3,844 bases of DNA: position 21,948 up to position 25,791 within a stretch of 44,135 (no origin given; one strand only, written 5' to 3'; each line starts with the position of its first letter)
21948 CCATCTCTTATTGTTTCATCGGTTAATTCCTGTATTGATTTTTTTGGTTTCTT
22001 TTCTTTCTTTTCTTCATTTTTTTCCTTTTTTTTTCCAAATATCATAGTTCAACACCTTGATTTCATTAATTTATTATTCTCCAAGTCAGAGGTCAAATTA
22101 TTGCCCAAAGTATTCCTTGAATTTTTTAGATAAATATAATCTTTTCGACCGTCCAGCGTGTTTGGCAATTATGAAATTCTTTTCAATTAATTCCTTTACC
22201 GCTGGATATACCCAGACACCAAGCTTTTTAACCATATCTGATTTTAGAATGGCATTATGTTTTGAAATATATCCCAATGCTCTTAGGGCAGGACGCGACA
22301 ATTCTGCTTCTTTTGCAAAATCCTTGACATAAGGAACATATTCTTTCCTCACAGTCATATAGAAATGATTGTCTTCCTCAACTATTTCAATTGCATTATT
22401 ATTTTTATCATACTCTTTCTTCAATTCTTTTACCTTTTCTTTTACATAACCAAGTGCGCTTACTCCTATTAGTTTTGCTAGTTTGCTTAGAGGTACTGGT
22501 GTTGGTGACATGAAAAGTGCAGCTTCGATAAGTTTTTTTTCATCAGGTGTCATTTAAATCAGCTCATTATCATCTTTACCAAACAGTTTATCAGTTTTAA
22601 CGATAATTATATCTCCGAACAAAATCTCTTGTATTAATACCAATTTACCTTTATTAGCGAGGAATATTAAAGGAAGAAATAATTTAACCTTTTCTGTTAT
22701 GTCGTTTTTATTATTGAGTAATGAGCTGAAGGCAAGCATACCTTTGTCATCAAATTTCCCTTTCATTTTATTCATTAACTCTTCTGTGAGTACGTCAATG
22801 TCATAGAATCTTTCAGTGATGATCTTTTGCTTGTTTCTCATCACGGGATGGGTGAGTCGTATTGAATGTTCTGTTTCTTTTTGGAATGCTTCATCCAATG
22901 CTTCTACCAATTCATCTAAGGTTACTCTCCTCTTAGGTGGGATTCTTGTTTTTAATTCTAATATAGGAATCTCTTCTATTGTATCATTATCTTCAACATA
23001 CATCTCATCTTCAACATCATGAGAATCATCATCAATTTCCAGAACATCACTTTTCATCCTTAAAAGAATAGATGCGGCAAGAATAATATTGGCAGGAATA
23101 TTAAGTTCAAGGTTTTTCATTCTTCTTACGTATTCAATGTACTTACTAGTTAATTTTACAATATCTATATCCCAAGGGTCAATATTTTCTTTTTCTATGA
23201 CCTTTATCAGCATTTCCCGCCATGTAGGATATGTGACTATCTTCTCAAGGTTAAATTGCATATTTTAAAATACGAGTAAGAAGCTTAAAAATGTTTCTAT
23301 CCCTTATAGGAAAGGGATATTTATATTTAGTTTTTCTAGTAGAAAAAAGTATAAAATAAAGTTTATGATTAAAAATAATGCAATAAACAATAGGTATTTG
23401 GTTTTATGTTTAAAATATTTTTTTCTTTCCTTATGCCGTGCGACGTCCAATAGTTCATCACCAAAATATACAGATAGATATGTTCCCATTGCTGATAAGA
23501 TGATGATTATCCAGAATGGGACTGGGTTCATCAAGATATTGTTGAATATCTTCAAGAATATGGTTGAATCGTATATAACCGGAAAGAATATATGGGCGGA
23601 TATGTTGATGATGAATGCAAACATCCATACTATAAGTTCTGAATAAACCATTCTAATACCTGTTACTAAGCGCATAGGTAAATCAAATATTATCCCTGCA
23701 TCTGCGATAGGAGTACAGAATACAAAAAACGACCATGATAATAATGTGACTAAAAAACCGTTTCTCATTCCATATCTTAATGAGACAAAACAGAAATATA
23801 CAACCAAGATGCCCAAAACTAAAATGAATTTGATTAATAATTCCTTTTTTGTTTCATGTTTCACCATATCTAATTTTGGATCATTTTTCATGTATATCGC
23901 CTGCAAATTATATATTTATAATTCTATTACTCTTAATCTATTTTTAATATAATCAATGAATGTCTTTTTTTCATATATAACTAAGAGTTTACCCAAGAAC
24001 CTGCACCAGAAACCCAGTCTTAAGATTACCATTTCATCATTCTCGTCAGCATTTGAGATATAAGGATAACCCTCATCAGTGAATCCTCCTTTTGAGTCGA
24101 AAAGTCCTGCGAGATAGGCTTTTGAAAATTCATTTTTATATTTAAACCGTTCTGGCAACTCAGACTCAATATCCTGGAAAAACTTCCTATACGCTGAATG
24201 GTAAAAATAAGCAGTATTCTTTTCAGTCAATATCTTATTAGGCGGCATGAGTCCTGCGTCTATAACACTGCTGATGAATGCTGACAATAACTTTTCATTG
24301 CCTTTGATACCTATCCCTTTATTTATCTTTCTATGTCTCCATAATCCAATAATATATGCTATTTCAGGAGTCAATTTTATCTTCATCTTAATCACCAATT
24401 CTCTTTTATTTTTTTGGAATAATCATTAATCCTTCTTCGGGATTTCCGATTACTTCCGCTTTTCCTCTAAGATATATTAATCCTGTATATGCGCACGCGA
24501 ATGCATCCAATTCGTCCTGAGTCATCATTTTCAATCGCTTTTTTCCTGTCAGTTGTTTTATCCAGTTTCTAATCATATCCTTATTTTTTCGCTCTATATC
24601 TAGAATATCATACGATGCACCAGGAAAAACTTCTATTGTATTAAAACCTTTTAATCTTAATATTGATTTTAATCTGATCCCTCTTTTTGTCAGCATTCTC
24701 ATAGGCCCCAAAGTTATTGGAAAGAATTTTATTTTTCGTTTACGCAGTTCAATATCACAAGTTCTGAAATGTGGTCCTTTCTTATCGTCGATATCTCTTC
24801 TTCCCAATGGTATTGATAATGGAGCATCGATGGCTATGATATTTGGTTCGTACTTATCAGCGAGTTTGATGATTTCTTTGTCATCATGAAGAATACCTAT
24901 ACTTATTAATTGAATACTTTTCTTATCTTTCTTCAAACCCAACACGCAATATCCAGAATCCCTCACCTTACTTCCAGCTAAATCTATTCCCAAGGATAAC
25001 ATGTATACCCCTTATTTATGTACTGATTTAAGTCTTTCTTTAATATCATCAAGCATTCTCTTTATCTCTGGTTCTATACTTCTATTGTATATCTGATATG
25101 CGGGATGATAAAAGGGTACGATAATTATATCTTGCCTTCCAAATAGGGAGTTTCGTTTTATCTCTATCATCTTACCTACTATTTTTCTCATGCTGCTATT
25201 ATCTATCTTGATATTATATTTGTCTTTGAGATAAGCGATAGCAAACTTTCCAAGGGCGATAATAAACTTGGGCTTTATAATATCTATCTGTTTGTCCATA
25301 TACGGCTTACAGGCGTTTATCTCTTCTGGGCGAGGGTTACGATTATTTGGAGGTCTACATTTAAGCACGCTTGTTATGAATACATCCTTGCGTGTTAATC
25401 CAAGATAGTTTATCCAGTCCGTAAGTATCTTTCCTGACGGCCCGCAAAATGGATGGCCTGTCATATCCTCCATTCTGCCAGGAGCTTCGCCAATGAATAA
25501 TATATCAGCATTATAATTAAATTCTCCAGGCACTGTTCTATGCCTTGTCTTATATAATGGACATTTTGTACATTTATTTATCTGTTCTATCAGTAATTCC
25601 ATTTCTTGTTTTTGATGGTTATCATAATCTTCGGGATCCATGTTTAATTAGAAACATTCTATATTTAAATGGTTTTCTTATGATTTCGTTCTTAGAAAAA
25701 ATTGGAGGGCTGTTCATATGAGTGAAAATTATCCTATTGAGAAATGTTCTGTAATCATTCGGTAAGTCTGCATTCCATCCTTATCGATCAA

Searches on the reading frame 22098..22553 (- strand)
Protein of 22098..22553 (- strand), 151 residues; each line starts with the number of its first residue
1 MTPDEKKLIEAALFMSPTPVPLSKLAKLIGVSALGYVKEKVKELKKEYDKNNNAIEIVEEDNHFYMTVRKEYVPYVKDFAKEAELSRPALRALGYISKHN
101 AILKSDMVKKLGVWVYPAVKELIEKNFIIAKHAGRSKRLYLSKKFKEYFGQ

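Call 107: search_protein_families(library=pfam, proteins=[window:22098-22553:-], max_evalue=0.00001)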
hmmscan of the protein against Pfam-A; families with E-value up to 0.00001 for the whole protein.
window:22098-22553:- (151 aa): 1 family
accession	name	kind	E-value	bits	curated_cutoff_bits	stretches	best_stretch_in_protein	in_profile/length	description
PF04079.22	SMC_ScpB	-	5.1e-26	91.6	27.4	1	8-150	2-150/160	Segregation and condensation complex subunit ScpB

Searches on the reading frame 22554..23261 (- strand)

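Call 107: search_protein_families(library=pfam, proteins=[window:22554-23261:-], max_evalue=0.00001)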
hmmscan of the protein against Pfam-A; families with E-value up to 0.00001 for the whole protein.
window:22554-23261:- (235 aa): 1 family
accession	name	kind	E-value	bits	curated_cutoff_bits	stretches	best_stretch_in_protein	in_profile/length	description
PF02616.19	SMC_ScpA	-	8.9e-16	59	24.6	1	22-92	2-72/232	Segregation and condensation protein ScpA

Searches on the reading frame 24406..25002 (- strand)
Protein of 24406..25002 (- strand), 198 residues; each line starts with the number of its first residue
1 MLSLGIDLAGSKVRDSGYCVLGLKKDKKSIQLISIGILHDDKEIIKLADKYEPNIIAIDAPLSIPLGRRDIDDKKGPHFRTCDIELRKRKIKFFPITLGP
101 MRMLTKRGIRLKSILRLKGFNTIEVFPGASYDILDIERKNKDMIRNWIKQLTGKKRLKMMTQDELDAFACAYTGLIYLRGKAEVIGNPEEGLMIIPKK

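Call 107: search_protein_families(library=pfam, proteins=[window:24406-25002:-], max_evalue=0.00001)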
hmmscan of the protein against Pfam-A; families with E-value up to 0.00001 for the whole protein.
window:24406-25002:- (198 aa): 1 family
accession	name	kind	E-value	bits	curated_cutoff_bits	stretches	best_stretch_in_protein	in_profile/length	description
PF04250.19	DUF429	-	1.2e-08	35.4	23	1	5-190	1-213/214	Protein of unknown function (DUF429)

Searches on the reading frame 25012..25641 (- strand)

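Call 107: search_protein_families(library=pfam, proteins=[window:25012-25641:-], max_evalue=0.00001)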
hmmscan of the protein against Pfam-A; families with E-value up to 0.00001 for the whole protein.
window:25012-25641:- (209 aa): 1 family
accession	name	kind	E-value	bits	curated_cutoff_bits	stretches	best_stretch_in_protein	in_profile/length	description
PF03167.25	UDG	-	1.7e-36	125.8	24.3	1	38-197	1-137/141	Uracil DNA glycosylase superfamily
